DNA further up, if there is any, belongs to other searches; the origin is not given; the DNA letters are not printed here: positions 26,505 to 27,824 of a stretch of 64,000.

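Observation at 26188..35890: Ten-gene same-strand glycan assembly/export operon with translationally coupled (ATGA) junctions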

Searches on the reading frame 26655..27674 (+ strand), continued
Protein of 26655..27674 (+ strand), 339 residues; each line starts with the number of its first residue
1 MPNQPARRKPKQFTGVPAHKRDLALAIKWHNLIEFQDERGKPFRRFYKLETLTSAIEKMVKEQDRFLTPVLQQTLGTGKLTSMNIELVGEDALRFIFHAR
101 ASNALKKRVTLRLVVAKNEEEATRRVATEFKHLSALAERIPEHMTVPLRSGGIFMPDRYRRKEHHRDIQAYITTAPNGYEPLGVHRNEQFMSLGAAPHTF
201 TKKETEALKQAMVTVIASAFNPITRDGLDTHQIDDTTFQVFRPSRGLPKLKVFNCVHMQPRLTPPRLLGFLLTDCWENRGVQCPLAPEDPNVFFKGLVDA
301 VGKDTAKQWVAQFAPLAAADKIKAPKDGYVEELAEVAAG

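Call 54: find_related_loci(query=A1, collection=genome_contigs, flank=10000)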
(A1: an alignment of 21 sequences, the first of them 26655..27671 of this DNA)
Query A1 (339 aa) in genome_contigs; peptide patterns used: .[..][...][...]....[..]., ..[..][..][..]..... (x = any residue, [..] = any of these).
84 stretches matched a pattern; 11 encode a relative of the query (tblastn E <= 1e-3); 11 distinct loci.
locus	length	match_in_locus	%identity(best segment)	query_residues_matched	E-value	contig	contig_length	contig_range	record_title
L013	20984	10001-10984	75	2-330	2e-172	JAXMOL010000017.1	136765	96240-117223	MAG: Candidatus Hydrogenedentota bacterium isolate EC_MBin.53 ECX_230CoAssmbCtg, whole genome shotgun sequence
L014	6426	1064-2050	72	2-330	1e-167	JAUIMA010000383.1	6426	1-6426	MAG: Candidatus Hydrogenedentota bacterium isolate Co_bin.7 NODE_68663_length_6426_cov_0.832354, whole genome shotgun se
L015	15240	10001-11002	68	6-339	1e-163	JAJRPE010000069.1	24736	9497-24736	MAG: Candidatus Hydrogenedentota bacterium isolate Dive100_bin1.12 k141_171002, whole genome shotgun sequence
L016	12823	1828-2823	55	7-338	2e-127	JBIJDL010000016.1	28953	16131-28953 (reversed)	MAG: Candidatus Hydrogenedentales bacterium isolate ME2006-08-22D15_3300044611_group2_bin248 Rohwer_bin1462_scaffold_106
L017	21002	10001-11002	54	5-338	1e-126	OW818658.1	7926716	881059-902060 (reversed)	metagenome genome assembly, chromosome: 1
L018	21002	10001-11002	53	5-338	1e-123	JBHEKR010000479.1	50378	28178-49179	MAG: Candidatus Hydrogenedentales bacterium isolate bin.359 k141_317270, whole genome shotgun sequence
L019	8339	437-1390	36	5-322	7e-65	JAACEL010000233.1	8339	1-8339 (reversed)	MAG: Nitrospiraceae bacterium isolate OTbin.67 scaffold_5157, whole genome shotgun sequence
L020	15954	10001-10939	34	24-336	8e-55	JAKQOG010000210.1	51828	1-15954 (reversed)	MAG: Candidatus Hydrogenedentota bacterium isolate USDV_metabat.86 k141_73654, whole genome shotgun sequence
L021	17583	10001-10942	31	28-336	3e-41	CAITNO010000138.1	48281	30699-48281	MAG: Candidatus Hydrogenedentes bacterium isolate AlinenLipids_bin-3554 genome assembly, contig: bin-3554:138/159, whole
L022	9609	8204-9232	31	6-338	2e-40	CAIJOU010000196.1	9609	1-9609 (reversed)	MAG: Candidatus Hydrogenedentes bacterium isolate MJ-2014_bin-0815 genome assembly, contig: bin-0815:196/967, whole geno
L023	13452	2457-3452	31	17-336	1e-39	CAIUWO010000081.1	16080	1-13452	MAG: Candidatus Hydrogenedentes bacterium isolate Loclat_bin-18389 genome assembly, contig: bin-18389:0081/1056, whole g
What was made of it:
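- Tried and rejected: It was repeated with A1 (call 54).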

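Call 58: search_protein_families(library=pfam, max_evalue=0.001, proteins=[L020:10991-13363:+, L021:10875-13187:+, L023:3487-5697:+, L021:13284-15896:+, L023:6029-8773:+, L019:1442-2548:-, L020:7955-9763:-, L022:6575-7519:+, L021:6497-9361:+, L019:2577-3983:-])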
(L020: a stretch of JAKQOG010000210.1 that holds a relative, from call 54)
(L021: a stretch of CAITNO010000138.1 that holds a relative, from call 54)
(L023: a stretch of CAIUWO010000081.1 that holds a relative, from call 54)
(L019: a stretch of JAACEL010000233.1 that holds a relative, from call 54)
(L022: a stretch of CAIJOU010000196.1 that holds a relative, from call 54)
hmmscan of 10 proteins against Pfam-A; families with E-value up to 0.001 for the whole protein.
L020:10991-13363:+ (790 aa): 3 families
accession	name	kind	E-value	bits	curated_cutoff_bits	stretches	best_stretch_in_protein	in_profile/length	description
PF13229.12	Beta_helix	-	1.4e-16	60.9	25.9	2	399-539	1-114/158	Right handed beta helix region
PF05048.19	NosD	-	2.4e-11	43.9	23.6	1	396-537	37-171/212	Periplasmic copper-binding protein (NosD)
PF21231.2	GH141_M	-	6e-05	23.4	27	1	249-278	126-155/156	GH141 insertion domain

L021:10875-13187:+ (770 aa): 3 families
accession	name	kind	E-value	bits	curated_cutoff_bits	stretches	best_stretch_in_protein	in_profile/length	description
PF13229.12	Beta_helix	-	2.6e-16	60.1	25.9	1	426-573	1-120/158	Right handed beta helix region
PF05048.19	NosD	-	1.5e-07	31.5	23.6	0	420-565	34-170/212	Periplasmic copper-binding protein (NosD)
PF21231.2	GH141_M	-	0.00022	21.6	27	0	277-305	127-155/156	GH141 insertion domain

L023:3487-5697:+ (736 aa): 3 families
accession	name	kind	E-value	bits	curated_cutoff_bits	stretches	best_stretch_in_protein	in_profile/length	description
PF13229.12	Beta_helix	-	5.4e-16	59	25.9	1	392-540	1-121/158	Right handed beta helix region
PF05048.19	NosD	-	7.6e-07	29.2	23.6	0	331-430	15-123/212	Periplasmic copper-binding protein (NosD)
PF21231.2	GH141_M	-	2.8e-05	24.4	27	1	243-271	127-155/156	GH141 insertion domain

L021:13284-15896:+ (870 aa): 1 family
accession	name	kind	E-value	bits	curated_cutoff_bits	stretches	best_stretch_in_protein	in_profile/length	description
PF17132.9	Glyco_hydro_106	-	2.1e-15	56.7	29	1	203-573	271-629/743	alpha-L-rhamnosidase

L023:6029-8773:+ (914 aa): 1 family
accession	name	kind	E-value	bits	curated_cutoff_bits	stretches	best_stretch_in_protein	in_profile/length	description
PF17132.9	Glyco_hydro_106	-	7.4e-15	54.9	29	1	234-610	271-635/743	alpha-L-rhamnosidase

L019:1442-2548:- (368 aa): 4 families
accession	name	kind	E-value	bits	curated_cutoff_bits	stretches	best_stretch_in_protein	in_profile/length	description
PF14815.12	NUDIX_4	-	7.4e-31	106.7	35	1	248-363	1-111/113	NUDIX domain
PF00730.31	HhH-GPD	-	1.5e-21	77.2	26.2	1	46-168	2-92/108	HhH-GPD superfamily base excision DNA repair protein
PF00293.34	NUDIX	-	9.6e-09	35.8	21.1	1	248-365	5-133/134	NUDIX domain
PF00633.29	HHH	-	2.2e-06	27.6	24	1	118-142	6-30/30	Helix-hairpin-helix motif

L020:7955-9763:- (602 aa): 3 families
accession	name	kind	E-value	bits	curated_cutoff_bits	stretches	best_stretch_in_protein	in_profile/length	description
PF13895.12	Ig_2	-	1.1e-06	29.2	27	1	510-568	28-79/79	Immunoglobulin domain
PF13927.12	Ig_3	-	4.4e-06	27.5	30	1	493-553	13-77/78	Immunoglobulin domain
PF07686.23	V-set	-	0.00093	19.8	26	0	536-568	76-108/109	Immunoglobulin V-set domain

L022:6575-7519:+ (314 aa): 1 family
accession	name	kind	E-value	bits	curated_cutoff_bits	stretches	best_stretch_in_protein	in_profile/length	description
PF03412.21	Peptidase_C39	-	1.1e-12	48.4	22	1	185-312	4-128/133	Peptidase C39 family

L021:6497-9361:+ (954 aa): 7 families
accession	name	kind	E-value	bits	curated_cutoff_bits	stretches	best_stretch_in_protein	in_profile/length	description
PF22124.2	Glyco_hydro_95_cat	-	4.2e-31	108.7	27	1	524-741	59-289/408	Glycosyl hydrolase family 95 catalytic domain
PF18961.6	DUF5703_N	-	8.3e-07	29.4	26.7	0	482-510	257-287/287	Domain of unknown function (DUF5703)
PF00326.27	Peptidase_S9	-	1.7e-06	28.1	22.6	1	122-247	65-192/213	Prolyl oligopeptidase family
PF12146.15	Hydrolase_4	-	4.7e-06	26.5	27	0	108-161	64-116/239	Serine aminopeptidase, S33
PF03632.21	Glyco_hydro_65m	-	1.9e-05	24.2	27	1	563-681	41-170/371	Glycosyl hydrolase family 65 central catalytic domain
PF14498.12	Glyco_hyd_65N_2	-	0.00016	22.2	27.7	0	293-331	6-44/234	Glycosyl hydrolase family 65, N-terminal domain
PF21307.2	Glyco_hydro_95_C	-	0.00019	22.3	27.6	1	857-947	1-91/94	Glycoside hydrolase family 95, C-terminal domain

L019:2577-3983:- (468 aa): 1 family
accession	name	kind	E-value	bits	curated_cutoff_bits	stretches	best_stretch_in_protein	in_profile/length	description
PF06439.18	3keto-disac_hyd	-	1.4e-47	162.7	26.8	1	291-466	1-187/187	3-keto-disaccharide hydrolase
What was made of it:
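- Tried and rejected: They are beta-helix/GH141-like proteins (call 58).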

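Call 87: fold_search(model_id=the predicted structure, library=pdb)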
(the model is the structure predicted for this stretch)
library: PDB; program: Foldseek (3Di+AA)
matches with E <= 10: 900; with E <= 0.001: 18
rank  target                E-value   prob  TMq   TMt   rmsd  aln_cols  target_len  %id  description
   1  6pk6                  1.9e-04  1.00  0.33  0.33   9.6       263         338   11  Human PRPF4B bound to benzothiophene inhibitor 329 (released 2019-08-28)
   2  8qel_B                2.0e-04  1.00  0.33  0.40  12.0       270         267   12  PKR kinase domain- eIF2alpha in complex with compound (released 2023-09-13)
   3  6d2i_A                2.4e-04  1.00  0.33  0.39  10.4       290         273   12  JAK2 Pseudokinase V617F in complex with AT9283 (released 2019-03-20)
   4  6d2i_B                3.4e-04  1.00  0.32  0.38  10.6       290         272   11  JAK2 Pseudokinase V617F in complex with AT9283 (released 2019-03-20)
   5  4ian_B                3.6e-04  1.00  0.34  0.36   9.0       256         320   10  Crystal Structure of apo Human PRPF4B kinase domain (released 2013-08-28)
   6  9hw6_D                3.6e-04  1.00  0.33  0.34   8.4       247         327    9  Toxoplasma gondii GSK3b bound to LY2090314 and disulphide bonded through the C223 residue (released 2025-10-22)
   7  4f9a_A                4.0e-04  0.99  0.33  0.34  11.1       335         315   11  Human CDC7 kinase in complex with DBF4 and nucleotide (released 2012-10-31)
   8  2a1a_B                4.7e-04  0.99  0.31  0.37  11.8       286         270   11  PKR kinase domain-eIF2alpha Complex (released 2005-09-27)
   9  6d3l                  5.0e-04  1.00  0.33  0.42  12.3       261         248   12  Crystal structure of unphosphorylated human PKR (released 2019-07-10)
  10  4f9b_C                5.6e-04  0.98  0.31  0.33  11.2       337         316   12  Human CDC7 kinase in complex with DBF4 and PHA767491 (released 2012-10-31)
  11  5xv7                  6.0e-04  1.00  0.32  0.31   6.9       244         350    9  SRPK1 in complex with Alectinib (released 2018-03-14)
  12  7f7w_A                6.3e-04  1.00  0.36  0.43   9.5       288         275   11  JAK2-JH2 (released 2022-03-30)
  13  4f9a_C                6.7e-04  0.98  0.33  0.35  11.3       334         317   12  Human CDC7 kinase in complex with DBF4 and nucleotide (released 2012-10-31)
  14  4ijp_B                7.5e-04  1.00  0.32  0.32   9.3       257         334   12  Crystal Structure of Human PRPF4B kinase domain in complex with 4-{5-[(2-Chloro-pyridin-4-ylmethyl)-carbamoyl]-thiophe (released 2013-08-28)
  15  8ex2                  9.5e-04  1.00  0.32  0.39  11.1       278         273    8  Crystal structure of JAK2 JH2 (pseudokinase domain) in complex with HTSA3 (released 2023-02-01)
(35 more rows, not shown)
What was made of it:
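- On Protein-kinase-like superfamily (gene 2): The Foldseek top 50 are all kinase-fold proteins (kinases and pseudokinases), probability about 1.0 (call 87).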
